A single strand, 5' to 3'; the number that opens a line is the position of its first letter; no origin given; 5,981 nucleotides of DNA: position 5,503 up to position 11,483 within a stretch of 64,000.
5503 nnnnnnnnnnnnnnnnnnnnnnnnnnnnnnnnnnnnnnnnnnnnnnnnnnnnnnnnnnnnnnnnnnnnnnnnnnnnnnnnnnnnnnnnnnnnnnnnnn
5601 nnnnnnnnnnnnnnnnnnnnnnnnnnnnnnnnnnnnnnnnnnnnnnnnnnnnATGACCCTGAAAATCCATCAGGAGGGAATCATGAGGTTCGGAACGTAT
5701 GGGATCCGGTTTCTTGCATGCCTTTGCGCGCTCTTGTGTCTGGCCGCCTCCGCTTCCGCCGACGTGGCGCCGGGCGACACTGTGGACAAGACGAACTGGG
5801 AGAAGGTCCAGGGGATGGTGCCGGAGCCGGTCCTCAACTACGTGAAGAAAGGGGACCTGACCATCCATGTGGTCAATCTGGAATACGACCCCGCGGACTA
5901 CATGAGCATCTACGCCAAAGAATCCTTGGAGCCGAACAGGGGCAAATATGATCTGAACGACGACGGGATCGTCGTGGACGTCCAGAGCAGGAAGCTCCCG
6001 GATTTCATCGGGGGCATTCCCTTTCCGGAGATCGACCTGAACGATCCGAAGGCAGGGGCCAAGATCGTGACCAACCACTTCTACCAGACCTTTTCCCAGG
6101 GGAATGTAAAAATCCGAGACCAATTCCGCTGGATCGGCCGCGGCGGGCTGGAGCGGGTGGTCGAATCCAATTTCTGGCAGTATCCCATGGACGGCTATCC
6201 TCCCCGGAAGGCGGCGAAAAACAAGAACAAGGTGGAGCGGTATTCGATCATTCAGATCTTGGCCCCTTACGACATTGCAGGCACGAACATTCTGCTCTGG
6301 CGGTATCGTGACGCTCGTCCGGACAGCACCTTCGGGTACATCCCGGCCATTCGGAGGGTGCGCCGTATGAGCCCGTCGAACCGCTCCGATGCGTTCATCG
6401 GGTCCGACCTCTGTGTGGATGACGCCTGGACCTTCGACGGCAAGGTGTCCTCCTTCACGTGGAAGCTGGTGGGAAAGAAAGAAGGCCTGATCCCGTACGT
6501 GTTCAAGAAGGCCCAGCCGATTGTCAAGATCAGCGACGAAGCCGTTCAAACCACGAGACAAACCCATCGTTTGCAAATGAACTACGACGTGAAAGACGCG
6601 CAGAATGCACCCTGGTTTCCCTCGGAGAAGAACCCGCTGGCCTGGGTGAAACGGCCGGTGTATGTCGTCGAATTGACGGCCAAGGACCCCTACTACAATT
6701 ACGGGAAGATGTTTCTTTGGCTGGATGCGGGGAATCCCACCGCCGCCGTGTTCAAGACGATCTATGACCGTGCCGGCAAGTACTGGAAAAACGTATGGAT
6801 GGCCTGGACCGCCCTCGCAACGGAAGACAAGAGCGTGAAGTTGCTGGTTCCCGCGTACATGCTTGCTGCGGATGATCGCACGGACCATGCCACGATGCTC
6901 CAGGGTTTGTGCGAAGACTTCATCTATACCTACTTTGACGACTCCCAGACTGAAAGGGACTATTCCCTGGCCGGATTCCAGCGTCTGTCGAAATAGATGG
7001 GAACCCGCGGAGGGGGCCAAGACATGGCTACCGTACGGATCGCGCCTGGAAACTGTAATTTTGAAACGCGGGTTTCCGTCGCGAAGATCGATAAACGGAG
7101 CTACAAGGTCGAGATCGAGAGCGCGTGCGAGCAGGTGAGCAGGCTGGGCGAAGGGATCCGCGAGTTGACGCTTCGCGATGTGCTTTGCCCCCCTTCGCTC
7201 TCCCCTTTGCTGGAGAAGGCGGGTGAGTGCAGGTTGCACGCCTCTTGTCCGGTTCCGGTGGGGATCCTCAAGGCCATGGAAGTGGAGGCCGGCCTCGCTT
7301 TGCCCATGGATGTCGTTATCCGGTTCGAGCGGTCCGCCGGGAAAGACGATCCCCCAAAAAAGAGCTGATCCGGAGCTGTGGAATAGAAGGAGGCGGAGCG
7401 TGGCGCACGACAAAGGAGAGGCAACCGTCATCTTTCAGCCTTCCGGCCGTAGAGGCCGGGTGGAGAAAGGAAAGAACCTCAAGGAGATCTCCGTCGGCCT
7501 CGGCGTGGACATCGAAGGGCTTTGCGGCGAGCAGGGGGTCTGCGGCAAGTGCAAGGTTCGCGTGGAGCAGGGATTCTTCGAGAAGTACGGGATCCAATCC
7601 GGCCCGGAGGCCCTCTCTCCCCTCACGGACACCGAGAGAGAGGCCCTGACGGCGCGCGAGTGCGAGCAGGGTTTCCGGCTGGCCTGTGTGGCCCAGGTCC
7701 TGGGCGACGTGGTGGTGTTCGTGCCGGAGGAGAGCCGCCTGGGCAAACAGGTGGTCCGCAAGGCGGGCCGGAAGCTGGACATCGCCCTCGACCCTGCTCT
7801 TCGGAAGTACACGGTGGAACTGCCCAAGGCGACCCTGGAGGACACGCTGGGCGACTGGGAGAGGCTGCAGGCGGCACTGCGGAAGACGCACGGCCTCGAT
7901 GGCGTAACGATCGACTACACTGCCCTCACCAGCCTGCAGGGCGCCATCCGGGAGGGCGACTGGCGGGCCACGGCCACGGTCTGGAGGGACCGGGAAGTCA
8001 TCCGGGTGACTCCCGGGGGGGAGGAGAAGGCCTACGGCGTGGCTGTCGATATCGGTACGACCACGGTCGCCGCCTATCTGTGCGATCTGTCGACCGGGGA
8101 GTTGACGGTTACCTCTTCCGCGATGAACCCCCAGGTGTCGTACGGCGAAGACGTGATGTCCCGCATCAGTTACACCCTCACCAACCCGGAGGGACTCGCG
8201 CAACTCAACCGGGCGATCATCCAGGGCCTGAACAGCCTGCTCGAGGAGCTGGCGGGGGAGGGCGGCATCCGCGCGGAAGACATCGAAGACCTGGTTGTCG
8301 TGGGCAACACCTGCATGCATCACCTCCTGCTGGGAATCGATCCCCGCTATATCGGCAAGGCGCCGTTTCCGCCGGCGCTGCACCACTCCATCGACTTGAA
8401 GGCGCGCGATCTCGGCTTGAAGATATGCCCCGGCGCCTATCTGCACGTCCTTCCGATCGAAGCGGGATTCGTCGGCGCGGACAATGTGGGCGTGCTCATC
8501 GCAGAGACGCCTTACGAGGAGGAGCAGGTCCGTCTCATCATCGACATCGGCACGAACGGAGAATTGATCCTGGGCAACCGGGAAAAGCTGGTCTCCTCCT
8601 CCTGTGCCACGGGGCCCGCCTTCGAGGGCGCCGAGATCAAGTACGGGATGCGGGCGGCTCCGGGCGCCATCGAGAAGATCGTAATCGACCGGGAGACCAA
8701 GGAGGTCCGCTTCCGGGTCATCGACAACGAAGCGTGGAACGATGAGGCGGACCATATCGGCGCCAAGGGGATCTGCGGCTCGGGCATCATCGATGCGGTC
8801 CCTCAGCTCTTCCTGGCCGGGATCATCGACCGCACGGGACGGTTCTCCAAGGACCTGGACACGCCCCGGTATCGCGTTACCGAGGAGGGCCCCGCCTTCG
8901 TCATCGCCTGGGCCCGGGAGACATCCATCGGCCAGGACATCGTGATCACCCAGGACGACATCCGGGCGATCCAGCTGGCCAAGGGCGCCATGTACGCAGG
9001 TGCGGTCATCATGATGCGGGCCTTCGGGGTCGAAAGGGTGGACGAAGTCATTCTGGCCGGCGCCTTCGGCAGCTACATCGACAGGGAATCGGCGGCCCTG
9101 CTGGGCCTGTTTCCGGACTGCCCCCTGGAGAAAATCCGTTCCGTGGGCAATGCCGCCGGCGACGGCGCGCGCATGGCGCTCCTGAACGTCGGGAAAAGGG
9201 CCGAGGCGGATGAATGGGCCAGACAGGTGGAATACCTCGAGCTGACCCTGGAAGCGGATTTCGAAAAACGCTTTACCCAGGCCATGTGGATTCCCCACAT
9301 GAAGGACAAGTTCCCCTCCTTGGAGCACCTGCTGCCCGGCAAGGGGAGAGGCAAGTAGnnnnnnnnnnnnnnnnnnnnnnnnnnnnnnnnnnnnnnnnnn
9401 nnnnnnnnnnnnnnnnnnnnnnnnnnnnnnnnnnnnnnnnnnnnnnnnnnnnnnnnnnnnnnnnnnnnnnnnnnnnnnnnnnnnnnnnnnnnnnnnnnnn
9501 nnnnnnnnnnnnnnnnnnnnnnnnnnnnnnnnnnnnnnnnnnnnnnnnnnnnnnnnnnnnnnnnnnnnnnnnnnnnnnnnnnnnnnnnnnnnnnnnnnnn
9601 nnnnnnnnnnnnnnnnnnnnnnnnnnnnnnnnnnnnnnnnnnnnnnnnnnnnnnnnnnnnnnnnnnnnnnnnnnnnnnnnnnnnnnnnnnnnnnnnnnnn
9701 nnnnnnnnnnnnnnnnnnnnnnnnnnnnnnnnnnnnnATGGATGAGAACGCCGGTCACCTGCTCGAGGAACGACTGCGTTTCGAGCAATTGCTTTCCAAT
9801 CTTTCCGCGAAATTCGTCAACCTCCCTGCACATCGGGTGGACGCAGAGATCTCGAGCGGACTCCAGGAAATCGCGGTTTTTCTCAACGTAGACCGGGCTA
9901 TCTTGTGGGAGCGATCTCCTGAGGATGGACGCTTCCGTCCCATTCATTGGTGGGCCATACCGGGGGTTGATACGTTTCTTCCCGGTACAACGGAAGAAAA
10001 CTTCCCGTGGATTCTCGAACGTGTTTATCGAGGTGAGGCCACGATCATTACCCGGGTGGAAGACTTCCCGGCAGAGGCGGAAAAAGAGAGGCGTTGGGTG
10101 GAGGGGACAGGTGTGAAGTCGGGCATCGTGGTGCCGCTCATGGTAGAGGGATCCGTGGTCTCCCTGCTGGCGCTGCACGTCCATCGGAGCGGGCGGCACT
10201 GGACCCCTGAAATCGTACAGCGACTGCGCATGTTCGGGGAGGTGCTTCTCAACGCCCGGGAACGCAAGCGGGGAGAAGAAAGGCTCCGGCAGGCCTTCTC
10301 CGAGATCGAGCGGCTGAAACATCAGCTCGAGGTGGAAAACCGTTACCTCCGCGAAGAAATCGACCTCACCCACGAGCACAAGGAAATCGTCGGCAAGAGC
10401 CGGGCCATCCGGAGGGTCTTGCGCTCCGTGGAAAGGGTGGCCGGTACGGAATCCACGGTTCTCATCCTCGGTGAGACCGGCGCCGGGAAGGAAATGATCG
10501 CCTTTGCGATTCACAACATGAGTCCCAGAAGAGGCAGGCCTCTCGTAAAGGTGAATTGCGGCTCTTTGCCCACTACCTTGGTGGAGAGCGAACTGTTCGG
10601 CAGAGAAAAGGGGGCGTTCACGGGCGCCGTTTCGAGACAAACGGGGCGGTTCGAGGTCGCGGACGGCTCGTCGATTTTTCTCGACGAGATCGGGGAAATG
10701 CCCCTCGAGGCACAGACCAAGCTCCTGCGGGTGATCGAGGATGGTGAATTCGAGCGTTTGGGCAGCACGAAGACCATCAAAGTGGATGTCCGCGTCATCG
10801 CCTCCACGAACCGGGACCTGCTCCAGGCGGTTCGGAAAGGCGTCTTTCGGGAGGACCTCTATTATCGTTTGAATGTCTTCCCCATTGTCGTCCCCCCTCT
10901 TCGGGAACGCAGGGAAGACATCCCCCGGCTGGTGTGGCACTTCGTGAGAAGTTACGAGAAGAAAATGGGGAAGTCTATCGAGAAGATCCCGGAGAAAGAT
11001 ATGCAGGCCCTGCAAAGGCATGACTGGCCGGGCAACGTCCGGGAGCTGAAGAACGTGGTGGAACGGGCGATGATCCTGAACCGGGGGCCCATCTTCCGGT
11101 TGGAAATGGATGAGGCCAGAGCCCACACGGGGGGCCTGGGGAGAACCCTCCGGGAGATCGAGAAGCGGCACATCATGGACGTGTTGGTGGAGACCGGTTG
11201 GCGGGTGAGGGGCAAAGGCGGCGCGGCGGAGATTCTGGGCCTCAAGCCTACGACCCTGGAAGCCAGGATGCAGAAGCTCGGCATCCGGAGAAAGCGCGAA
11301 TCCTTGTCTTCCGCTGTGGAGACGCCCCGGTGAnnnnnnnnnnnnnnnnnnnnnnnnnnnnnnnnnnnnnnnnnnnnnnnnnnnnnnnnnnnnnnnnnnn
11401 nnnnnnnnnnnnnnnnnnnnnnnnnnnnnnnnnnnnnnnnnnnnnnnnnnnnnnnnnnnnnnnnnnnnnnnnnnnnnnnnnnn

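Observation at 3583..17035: Corrinoid-dependent methyltransferase system with its reductive activase encoded in a separate operon together with DUF1302/DUF1329 outer-membrane proteins: putative uptake-and-demethylation island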

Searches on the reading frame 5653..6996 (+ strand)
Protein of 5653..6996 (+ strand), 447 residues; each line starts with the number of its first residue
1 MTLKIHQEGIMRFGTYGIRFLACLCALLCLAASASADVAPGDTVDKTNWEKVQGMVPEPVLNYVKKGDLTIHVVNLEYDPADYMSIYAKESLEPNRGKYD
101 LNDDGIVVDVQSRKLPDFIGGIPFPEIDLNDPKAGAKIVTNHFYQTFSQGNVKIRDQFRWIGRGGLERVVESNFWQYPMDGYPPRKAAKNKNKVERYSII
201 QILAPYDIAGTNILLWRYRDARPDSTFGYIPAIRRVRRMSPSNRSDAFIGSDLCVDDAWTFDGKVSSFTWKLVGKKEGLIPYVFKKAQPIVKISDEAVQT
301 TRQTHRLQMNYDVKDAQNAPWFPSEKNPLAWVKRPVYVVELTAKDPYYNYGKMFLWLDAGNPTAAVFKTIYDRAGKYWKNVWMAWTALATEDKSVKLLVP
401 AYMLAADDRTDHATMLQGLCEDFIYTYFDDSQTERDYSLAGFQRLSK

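Call 3: search_protein_families(library=pfam, proteins=[window:5653-6996:+])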
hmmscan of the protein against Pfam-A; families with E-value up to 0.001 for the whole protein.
window:5653-6996:+ (447 aa): 2 families
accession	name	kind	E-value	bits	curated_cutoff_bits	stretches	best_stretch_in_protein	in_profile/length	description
PF07044.18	DUF1329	-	1.4e-40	140.2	23.1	1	43-383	1-308/368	Protein of unknown function (DUF1329)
PF17131.11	LolA_like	-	1.6e-17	64.2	30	1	196-276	3-79/184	Outer membrane lipoprotein-sorting protein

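Call 21: search_protein_families(library=ncbifam, proteins=[window:5653-6996:+], max_evalue=0.00001)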
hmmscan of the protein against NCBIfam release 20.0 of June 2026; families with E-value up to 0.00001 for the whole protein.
window:5653-6996:+ (447 aa): 0 families

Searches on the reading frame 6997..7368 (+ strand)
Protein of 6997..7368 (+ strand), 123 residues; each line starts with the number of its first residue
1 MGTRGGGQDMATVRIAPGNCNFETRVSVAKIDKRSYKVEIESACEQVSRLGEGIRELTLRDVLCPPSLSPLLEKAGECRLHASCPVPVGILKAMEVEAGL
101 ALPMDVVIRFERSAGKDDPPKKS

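Call 3: search_protein_families(library=pfam, proteins=[window:6997-7368:+])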
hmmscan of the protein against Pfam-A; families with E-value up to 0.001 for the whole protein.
window:6997-7368:+ (123 aa): 1 family
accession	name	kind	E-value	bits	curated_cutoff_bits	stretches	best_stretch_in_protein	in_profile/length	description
PF22263.1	DUF6951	-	1.6e-26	93.1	27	1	12-110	2-101/101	Family of unknown function (DUF6951)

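Call 21: search_protein_families(library=ncbifam, proteins=[window:6997-7368:+], max_evalue=0.00001)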
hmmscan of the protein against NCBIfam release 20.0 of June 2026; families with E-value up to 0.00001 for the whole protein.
window:6997-7368:+ (123 aa): 0 families

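Call 84: find_homologous_proteins(query=window:7024-7368:+, max_evalue=0.001)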
Query window:7024-7368:+ (114 aa): 33 proteins with E <= 0.001 among 39 candidates.
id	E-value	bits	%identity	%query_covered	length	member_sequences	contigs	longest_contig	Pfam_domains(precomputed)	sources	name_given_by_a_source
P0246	6.8e-68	244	100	100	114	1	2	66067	PF22263.2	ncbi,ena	-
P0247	1.4e-36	143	65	96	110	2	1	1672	PF22263.2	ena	-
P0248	1.3e-34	137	64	96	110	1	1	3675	PF22263.2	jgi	jgi:hypothetical protein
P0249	2.7e-32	129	57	95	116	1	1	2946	PF22263.2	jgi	jgi:hypothetical protein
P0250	2.4e-31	126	64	89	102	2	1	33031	PF22263.2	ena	-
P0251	1.3e-30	124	62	89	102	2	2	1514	PF22263.2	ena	-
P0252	8.3e-17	80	50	86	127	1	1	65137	PF22263.2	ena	-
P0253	2.2e-15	75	43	92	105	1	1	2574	PF22263.2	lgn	-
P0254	5.8e-15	74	42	92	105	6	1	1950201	PF22263.2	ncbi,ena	-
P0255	1.0e-14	73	42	90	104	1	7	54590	PF22263.2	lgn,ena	-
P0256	2.5e-14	72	47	90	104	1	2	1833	PF22263.2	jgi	jgi:hypothetical protein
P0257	3.8e-14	71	42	91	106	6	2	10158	PF22263.2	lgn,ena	-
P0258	5.2e-14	71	40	91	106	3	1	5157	PF22263.2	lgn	-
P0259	1.7e-13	69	42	92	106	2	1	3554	PF22263.2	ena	-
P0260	3.2e-13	68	43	90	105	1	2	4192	PF22263.2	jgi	-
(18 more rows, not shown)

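Call 89: find_encoding_contigs(protein=P0254, flank=8000, max_places=1)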
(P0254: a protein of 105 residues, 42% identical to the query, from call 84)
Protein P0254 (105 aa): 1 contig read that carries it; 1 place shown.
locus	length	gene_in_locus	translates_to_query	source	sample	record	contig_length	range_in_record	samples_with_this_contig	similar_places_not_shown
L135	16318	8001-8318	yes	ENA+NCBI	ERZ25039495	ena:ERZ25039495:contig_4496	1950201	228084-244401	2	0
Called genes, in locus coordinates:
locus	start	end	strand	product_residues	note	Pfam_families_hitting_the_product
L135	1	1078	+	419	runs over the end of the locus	PF13187:Fer4_9 (faint), PF13237:Fer4_10 (faint), PF00037:Fer4 (faint), PF12837:Fer4_6 (faint), PF12838:Fer4_7 (weak), PF13183:Fer4_8, PF13534:Fer4_17, PF02754:CCG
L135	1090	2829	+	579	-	PF27537:HoxH, PF00374:NiFeSe_Hases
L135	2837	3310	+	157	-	PF01750:HycI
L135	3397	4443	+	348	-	PF21948:LplA-B_cat, PF03099:BPL_LplA_LipB (weak), PF10437:Lip_prot_lig_C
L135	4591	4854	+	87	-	PF02566:OsmC (weak)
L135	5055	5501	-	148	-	PF00581:Rhodanese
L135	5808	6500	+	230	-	PF00072:Response_reg, PF00486:Trans_reg_C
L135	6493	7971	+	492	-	PF00672:HAMP, PF00512:HisKA, PF02518:HATPase_c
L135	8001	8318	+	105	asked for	PF22263:DUF6951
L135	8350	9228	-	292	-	PF09234:DUF1963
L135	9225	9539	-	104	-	-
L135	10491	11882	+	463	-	PF00206:Lyase_1, PF10397:ADSL_C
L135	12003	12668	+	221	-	PF02700:PurS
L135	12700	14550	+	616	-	PF00586:AIRS, PF02769:AIRS_C, PF00586:AIRS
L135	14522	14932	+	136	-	PF02769:AIRS_C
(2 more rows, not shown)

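Call 92: predict_structure(alignment_id=A3)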
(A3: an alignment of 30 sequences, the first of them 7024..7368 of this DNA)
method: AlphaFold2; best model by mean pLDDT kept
length: 114 residues; sequences in the alignment: 30
mean_pLDDT: 86.9   pTM: 0.78
mean pLDDT of the five models: 86.9, 86.8, 85.3, 84.6, 82.2
residues with pLDDT >= 90: 69; 70-90: 36; 50-70: 8; < 50: 1
segments of 3 or more residues with pLDDT < 50: none
pLDDT, mean of each block of 10 residues (from residue 1): 84 91 94 95 94 85 93 90 93 84 66 51
secondary structure, 60 per line:
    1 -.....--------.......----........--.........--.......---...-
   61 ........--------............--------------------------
elements in order: E2-6 E15-21 E26-33 H36-44 E47-49 H50-53 H61-68 H77-88

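Call 96: fold_search(model_id=the predicted structure, library=pdb)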
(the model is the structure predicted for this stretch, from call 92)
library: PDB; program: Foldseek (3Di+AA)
matches with E <= 10: 346; with E <= 0.001: 0
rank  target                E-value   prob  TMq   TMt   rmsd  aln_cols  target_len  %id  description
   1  5wlw_H                6.2e-02  0.87  0.43  0.40   6.7        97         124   13  Crystal Structure of the Human Mitochondrial Cysteine Desulfurase with active Cysteine Loop within ISCU1 active site,  (released 2017-11-15)
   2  7cnv_C                1.4e-01  0.82  0.43  0.40   6.6        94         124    8  Crystal structure of IscU H106C variant (released 2021-08-04)
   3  6jzv_A                1.6e-01  0.72  0.42  0.36   5.3       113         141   12  Crystal structure of SufU from Bacillus subtilis (released 2020-05-06)
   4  9dcl                  1.6e-01  0.69  0.42  0.35   5.7       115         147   15  [2Fe-2S] SufU from Mycobacterium tuberculosis (released 2025-07-30)
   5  7cnv_A                1.8e-01  0.72  0.44  0.40   7.0       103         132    9  Crystal structure of IscU H106C variant (released 2021-08-04)
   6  4eb5_C                2.0e-01  0.60  0.41  0.35   7.0        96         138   10  A. fulgidus IscS-IscU complex structure (released 2012-05-02)
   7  5nq6_B                2.3e-01  0.66  0.43  0.36   5.2        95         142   15  Crystal structure of the inhibited form of the redox-sensitive SufE-like sulfur acceptor CsdE from Escherichia coli at (released 2018-03-28)
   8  7cnv_F                3.3e-01  0.66  0.46  0.42   6.6       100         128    8  Crystal structure of IscU H106C variant (released 2021-08-04)
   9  7cnv_E                3.3e-01  0.66  0.46  0.41   6.6       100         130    8  Crystal structure of IscU H106C variant (released 2021-08-04)
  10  1mzg_A                3.3e-01  0.41  0.37  0.31   5.9        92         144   13  X-Ray Structure of SufE from E.coli Northeast Structural Genomics (NESG) Consortium Target ER30 (released 2003-01-28)
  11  6jzw_D                3.5e-01  0.51  0.41  0.38   5.1       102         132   13  Crystal structure of SufU from Bacillus subtilis with Cys persulfurated (released 2020-05-06)
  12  5nq6_A                3.7e-01  0.57  0.45  0.39   5.0        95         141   14  Crystal structure of the inhibited form of the redox-sensitive SufE-like sulfur acceptor CsdE from Escherichia coli at (released 2018-03-28)
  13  7c8n                  3.7e-01  0.33  0.38  0.35   6.1       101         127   14  Crystal structure of IscU H106A variant (released 2021-05-26)
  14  5eep                  3.9e-01  0.51  0.43  0.36   5.2        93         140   15  Crystal structure of E. coli CsdE (released 2016-06-08)
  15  7c8m_A                3.9e-01  0.44  0.40  0.37   5.6        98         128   11  Crystal structure of IscU wild-type (released 2021-05-26)
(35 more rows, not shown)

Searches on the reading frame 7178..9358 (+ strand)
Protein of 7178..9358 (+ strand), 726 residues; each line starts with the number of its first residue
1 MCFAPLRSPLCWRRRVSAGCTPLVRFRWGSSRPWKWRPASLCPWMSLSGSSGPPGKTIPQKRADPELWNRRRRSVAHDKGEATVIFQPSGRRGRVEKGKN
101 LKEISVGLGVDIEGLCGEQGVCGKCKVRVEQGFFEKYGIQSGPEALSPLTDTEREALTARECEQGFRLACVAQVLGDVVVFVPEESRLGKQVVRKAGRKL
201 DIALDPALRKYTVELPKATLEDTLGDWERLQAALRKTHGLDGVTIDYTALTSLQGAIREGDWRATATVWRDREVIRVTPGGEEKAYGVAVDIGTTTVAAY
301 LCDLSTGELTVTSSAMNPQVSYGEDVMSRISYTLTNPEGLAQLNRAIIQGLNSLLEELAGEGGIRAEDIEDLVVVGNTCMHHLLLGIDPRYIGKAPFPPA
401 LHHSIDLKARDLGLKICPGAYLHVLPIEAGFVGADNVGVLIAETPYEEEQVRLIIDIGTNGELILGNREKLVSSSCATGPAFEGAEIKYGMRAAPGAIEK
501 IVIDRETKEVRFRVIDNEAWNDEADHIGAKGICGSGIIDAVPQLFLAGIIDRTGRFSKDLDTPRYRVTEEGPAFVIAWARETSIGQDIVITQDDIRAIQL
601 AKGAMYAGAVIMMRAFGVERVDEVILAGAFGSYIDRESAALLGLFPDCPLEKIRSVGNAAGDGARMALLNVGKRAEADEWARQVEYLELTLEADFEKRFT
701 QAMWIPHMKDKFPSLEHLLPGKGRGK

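Call 3: search_protein_families(library=pfam, proteins=[window:7178-9358:+])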
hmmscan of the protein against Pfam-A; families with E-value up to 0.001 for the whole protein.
window:7178-9358:+ (726 aa): 4 families
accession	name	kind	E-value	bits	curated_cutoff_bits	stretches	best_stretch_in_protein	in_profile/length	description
PF14574.11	RACo_C_ter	-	7.8e-96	320.6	27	1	451-715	2-260/261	C-terminal domain of RACo the ASKHA domain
PF17651.6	Raco_middle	-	1.9e-55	187.4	26.8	1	286-442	1-157/163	RACo middle region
PF17650.6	RACo_linker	-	1.5e-25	89.2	26.2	1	200-283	4-85/86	RACo linker region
PF00111.32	Fer2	-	0.00011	22.5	21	1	88-174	5-76/77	2Fe-2S iron-sulfur cluster binding domain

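Call 21: search_protein_families(library=ncbifam, proteins=[window:7400-9358:+], max_evalue=0.00001)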
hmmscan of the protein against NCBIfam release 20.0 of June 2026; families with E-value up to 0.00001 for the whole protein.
window:7400-9358:+ (652 aa): 3 families
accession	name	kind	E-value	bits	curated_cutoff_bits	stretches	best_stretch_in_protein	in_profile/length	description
NF040756.1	corr_regen_AcsV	exception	3.3e-143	478.4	800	1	10-635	2-627/632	corrinoid activation/regeneration protein AcsV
TIGR04270.1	Rama_corrin_act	subfamily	4.6e-38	130.9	500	1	212-625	1-410/534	methylamine methyltransferase corrinoid protein reductive activase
TIGR01941.1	nqrF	equivalog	3.3e-07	29.6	295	1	17-111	42-123/405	NADH:ubiquinone reductase (Na(+)-transporting) subunit F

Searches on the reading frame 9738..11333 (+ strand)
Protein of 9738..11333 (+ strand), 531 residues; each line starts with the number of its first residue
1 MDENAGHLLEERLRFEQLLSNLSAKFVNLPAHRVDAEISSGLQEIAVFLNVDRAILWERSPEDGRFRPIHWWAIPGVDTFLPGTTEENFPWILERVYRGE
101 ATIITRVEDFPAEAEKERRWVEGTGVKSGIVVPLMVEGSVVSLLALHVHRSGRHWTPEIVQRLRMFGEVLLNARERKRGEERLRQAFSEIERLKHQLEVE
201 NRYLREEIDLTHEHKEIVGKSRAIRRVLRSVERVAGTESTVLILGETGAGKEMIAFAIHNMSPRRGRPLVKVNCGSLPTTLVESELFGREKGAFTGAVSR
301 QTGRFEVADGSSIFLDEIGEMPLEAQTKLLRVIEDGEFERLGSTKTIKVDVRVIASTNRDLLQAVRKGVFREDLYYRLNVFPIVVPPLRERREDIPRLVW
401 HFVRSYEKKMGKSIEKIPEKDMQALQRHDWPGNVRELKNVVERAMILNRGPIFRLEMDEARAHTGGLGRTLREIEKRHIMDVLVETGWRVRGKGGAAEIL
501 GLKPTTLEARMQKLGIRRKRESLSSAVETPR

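Call 3: search_protein_families(library=pfam, proteins=[window:9738-11333:+])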
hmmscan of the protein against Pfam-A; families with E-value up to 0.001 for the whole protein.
window:9738-11333:+ (531 aa): 8 families
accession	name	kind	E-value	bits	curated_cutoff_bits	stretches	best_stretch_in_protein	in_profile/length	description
PF00158.32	Sigma54_activat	-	1.8e-69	233.2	20.2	1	217-383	1-167/168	Sigma-54 interaction domain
PF25601.1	AAA_lid_14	-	1.5e-23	82.8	27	1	389-455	1-67/87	AAA+ ATPase lid domain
PF14532.12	Sigma54_activ_2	-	1.2e-17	64.8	25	1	218-388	1-138/138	Sigma-54 interaction domain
PF01590.32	GAF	-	6.5e-10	40.1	22.4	1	42-169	10-128/133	GAF domain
PF02954.25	HTH_8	-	3.2e-08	33.6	22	1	470-514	1-42/42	Bacterial regulatory protein, Fis family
PF07728.20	AAA_5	-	4.3e-06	27.2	22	1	241-359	2-123/139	AAA domain (dynein-related subfamily)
PF07724.20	AAA_2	-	8.8e-05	23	27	1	239-355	4-121/166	AAA domain (Cdc48 subfamily)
PF00004.35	AAA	-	0.00055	20.8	21.2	0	241-362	1-115/131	ATPase family associated with various cellular activities (AAA)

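Call 21: search_protein_families(library=ncbifam, proteins=[window:9738-11333:+], max_evalue=0.00001)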
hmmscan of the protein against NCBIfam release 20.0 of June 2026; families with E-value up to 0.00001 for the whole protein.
window:9738-11333:+ (531 aa): 26 families (the best 25 are shown)
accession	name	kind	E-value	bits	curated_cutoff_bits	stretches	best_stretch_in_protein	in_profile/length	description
NF011958.0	PRK15429.1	equivalog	1.8e-117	393.8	830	1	186-519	349-689/692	formate hydrogenlyase transcriptional activator FlhA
TIGR01817.1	nifA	equivalog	2.3e-112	376.5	528.85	1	115-450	99-430/534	nif-specific transcriptional activator NifA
NF003451.0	PRK05022.1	equivalog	5.5e-100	335.5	476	1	185-449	161-424/512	nitric oxide reductase transcriptional regulator NorR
TIGR01818.1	ntrC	equivalog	1e-94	318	558.6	1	202-449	121-368/463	nitrogen regulation protein NR(I)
NF041552.1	TF_PrdR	equivalog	4.6e-93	312.5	795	1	188-512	235-574/577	sigma-54 dependent transcriptional regulator PrdR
NF038308.1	RNA_repair_RtcR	equivalog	6.3e-93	312.4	650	1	196-455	160-429/530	RNA repair transcriptional activator RtcR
TIGR02915.1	PEP_resp_reg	equivalog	1.3e-90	304.4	502.6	1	195-517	120-445/445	PEP-CTERM-box response regulator transcription factor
NF008469.0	PRK11361.1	equivalog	3.1e-90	303.1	714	1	197-455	125-383/461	acetoacetate metabolism transcriptional regulator AtoC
NF041906.1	V4R_TF_MobR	exception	1.7e-86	290.9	999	1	203-448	220-465/544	phenol degradation transcriptional regulator MobR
NF050807.1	TransRegFlbDCaul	equivalog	3.2e-86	290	750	1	211-451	114-354/454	sigma-54-dependent transcriptional regulator FlbD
NF051870.1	NAssimRespRegNtrX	equivalog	6.6e-83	279.1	600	1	195-450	122-370/452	nitrogen assimilation response regulator NtrX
TIGR02974.1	phageshock_pspF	equivalog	1e-81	274.8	443.55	1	217-446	1-231/336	phage shock protein operon transcriptional activator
NF007689.0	PRK10365.1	equivalog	9.1e-80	268.6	760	1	210-511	134-439/441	sigma-54-dependent response regulator transcription factor ZraR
NF041946.1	LuxO_transreg_Vib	equivalog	2.1e-78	264.2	800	1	193-457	112-375/463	quorum-sensing sigma-54 dependent transcriptional regulator LuxO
TIGR02329.1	propionate_PrpR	equivalog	2.2e-78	264.2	499.2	1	202-446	199-448/526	propionate catabolism operon regulatory protein PrpR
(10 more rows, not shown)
